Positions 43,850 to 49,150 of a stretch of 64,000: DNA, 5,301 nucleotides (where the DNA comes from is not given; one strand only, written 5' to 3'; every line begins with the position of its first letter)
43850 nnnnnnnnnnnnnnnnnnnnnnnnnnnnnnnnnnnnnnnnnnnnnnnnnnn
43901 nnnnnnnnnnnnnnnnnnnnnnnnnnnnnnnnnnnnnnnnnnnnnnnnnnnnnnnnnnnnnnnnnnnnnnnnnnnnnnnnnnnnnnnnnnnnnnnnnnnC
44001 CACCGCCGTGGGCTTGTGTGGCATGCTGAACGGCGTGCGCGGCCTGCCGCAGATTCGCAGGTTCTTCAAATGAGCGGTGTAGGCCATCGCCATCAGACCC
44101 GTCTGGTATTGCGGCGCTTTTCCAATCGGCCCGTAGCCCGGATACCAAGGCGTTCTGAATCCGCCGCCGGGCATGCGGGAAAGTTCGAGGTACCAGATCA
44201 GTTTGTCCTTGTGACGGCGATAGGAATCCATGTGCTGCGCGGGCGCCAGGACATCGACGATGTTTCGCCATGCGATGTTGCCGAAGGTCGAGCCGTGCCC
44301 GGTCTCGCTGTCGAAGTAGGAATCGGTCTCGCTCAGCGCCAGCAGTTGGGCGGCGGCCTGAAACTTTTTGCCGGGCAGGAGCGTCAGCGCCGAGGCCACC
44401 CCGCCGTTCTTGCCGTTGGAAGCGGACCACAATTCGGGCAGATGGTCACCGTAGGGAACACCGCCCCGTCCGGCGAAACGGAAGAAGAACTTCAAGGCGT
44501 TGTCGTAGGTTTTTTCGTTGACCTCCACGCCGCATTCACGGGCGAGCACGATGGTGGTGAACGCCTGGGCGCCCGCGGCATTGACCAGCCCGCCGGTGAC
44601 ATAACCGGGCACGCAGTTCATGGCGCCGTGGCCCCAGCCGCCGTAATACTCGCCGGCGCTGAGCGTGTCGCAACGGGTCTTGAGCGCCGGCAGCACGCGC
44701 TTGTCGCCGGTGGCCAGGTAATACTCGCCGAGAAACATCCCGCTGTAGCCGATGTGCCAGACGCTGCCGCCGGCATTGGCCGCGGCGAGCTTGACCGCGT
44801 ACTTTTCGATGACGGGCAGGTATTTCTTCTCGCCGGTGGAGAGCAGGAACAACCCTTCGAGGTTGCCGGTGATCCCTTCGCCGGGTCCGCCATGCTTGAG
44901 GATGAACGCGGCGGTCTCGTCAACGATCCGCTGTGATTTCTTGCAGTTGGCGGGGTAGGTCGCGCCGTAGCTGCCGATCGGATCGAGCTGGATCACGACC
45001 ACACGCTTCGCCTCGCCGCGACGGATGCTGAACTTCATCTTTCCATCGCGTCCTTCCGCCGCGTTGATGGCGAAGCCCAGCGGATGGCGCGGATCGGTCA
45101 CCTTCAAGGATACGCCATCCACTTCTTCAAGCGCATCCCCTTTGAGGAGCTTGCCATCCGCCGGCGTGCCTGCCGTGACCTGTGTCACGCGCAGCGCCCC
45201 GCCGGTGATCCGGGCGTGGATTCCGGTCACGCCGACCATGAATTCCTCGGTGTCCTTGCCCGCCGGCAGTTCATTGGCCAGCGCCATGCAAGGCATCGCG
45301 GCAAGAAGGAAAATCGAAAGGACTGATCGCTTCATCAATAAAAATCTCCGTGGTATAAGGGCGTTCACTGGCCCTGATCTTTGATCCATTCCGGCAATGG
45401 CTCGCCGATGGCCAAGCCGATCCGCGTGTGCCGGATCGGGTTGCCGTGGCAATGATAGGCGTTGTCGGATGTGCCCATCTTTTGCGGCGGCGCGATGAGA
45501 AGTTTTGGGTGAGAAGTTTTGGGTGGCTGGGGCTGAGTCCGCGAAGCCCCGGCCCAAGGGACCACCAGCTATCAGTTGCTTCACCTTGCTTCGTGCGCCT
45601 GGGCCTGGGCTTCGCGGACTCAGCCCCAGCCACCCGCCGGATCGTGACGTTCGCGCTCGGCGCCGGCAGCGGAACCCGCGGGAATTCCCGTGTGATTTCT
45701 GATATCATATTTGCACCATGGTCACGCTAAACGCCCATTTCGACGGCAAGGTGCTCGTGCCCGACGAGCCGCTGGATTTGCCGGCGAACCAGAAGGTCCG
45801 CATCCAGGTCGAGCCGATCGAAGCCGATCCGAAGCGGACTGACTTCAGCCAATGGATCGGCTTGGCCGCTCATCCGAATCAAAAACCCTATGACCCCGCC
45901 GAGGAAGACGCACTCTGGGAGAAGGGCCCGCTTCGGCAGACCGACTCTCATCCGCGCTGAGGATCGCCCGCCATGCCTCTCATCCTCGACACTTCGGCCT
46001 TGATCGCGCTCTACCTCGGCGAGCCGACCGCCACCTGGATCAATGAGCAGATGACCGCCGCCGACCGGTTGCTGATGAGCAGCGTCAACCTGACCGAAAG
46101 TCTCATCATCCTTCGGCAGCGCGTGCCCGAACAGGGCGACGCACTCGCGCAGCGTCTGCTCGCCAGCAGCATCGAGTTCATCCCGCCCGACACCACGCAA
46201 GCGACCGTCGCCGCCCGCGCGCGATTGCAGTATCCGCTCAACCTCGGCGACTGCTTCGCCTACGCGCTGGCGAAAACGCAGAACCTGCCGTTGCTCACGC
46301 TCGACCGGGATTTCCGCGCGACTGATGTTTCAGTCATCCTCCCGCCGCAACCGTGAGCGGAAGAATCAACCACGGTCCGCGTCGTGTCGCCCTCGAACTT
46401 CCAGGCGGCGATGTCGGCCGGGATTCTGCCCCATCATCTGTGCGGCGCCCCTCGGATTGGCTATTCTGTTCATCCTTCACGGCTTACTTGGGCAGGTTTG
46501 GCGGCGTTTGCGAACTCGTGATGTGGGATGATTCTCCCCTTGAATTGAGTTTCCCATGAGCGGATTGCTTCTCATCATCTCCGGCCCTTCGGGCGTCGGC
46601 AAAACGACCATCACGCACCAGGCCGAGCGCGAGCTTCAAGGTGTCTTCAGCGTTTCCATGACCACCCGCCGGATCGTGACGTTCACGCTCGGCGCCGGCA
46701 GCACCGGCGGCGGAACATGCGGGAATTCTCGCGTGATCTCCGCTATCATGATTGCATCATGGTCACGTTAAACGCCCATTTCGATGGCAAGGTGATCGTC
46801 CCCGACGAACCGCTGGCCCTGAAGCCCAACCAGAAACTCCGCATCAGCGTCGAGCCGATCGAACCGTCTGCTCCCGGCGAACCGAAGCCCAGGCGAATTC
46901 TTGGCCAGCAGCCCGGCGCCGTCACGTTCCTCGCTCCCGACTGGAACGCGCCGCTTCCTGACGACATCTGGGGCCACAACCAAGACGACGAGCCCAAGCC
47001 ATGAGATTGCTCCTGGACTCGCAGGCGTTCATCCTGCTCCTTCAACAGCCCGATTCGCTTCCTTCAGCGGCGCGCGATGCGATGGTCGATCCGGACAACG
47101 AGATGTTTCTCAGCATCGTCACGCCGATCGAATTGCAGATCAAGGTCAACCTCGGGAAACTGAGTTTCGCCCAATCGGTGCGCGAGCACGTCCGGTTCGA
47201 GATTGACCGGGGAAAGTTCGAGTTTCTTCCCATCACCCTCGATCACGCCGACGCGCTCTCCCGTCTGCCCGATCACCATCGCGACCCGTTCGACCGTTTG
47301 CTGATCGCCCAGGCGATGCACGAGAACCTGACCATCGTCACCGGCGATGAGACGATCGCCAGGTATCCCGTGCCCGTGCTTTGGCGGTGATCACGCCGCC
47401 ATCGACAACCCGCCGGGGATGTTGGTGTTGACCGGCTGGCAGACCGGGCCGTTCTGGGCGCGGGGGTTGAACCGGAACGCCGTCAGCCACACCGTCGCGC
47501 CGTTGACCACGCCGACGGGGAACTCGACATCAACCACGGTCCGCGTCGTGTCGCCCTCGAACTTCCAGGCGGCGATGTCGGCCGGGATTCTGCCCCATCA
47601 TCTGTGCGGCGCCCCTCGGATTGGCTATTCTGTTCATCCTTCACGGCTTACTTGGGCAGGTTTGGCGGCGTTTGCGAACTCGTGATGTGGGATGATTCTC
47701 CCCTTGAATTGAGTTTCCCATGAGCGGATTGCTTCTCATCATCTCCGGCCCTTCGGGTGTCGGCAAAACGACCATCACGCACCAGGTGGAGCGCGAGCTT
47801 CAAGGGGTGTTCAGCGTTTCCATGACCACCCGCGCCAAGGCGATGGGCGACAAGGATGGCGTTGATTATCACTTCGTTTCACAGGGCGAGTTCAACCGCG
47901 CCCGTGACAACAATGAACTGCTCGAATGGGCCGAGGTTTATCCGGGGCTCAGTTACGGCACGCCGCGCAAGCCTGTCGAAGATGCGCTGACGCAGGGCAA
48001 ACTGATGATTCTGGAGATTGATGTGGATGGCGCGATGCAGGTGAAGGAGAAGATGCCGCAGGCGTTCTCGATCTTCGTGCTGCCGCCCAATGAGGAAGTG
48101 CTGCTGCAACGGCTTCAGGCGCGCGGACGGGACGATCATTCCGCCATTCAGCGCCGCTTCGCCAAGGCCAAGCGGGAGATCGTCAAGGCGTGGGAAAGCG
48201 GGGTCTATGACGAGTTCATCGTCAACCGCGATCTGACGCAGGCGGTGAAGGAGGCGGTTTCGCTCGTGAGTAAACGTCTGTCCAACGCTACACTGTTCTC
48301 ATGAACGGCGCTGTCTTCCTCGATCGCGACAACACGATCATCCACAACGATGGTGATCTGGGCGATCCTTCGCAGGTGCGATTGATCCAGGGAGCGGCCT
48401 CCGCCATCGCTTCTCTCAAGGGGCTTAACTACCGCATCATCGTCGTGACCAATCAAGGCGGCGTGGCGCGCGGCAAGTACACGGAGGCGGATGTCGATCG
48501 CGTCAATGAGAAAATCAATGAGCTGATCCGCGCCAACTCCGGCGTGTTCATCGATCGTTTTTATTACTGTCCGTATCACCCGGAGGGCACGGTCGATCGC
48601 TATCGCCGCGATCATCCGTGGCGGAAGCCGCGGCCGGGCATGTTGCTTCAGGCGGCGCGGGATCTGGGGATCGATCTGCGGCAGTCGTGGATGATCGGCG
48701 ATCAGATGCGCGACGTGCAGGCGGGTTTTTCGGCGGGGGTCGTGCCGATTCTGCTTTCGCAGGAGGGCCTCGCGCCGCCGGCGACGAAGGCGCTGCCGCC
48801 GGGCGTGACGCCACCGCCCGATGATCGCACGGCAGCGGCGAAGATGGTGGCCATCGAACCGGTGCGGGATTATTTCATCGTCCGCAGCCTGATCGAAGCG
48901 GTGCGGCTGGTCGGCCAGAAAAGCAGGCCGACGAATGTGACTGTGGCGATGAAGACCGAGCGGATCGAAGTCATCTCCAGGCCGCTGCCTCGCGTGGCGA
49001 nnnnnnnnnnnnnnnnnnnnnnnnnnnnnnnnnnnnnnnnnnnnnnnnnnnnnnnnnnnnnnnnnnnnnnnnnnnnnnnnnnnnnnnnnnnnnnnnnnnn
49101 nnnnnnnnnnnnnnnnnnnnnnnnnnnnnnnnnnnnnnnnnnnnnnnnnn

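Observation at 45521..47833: Two DUF104-antitoxin/PIN cassettes in tandem, each joined 3' of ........, with a 304-bp duplication of the gmk 5' region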

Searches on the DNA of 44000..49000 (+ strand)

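Call 64: search_rna_families(source=window, start=44000, end=49000, threshold=evalue, max_evalue=1)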
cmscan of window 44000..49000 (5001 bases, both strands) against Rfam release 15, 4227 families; matches with E-value up to 1: 5.
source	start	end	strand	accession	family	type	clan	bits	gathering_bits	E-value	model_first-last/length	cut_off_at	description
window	45520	45636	+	RF04074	mir-1199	Gene; miRNA;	-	28.1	80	0.51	1-100/100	no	mir-1199 microRNA precursor family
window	45528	45628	+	RF03475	mir-2387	Gene; miRNA;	-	27.6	93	0.12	1-78/78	no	mir-2387 microRNA precursor family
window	45521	45635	+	RF03981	mir-8799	Gene; miRNA;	CL00146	25.7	46.2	0.79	1-90/90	no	mir-8799 microRNA precursor family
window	45524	45633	-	RF03486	mir-3940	Gene; miRNA;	-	24.3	84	0.37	1-92/92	no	mir-3940 microRNA precursor family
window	45521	45635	+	RF01390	isrG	Gene; sRNA;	-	20.1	100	0.022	121-213/279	no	isrG Hfq binding RNA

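Call 80: search_rna_families(sources=[L090, L079, L054, L075], threshold=evalue, max_evalue=0.01)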
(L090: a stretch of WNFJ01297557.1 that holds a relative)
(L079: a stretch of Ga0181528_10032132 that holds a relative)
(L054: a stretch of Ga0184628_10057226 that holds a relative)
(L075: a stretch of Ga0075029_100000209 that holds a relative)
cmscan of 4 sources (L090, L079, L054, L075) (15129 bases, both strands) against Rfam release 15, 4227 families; matches with E-value up to 0.01: 0.
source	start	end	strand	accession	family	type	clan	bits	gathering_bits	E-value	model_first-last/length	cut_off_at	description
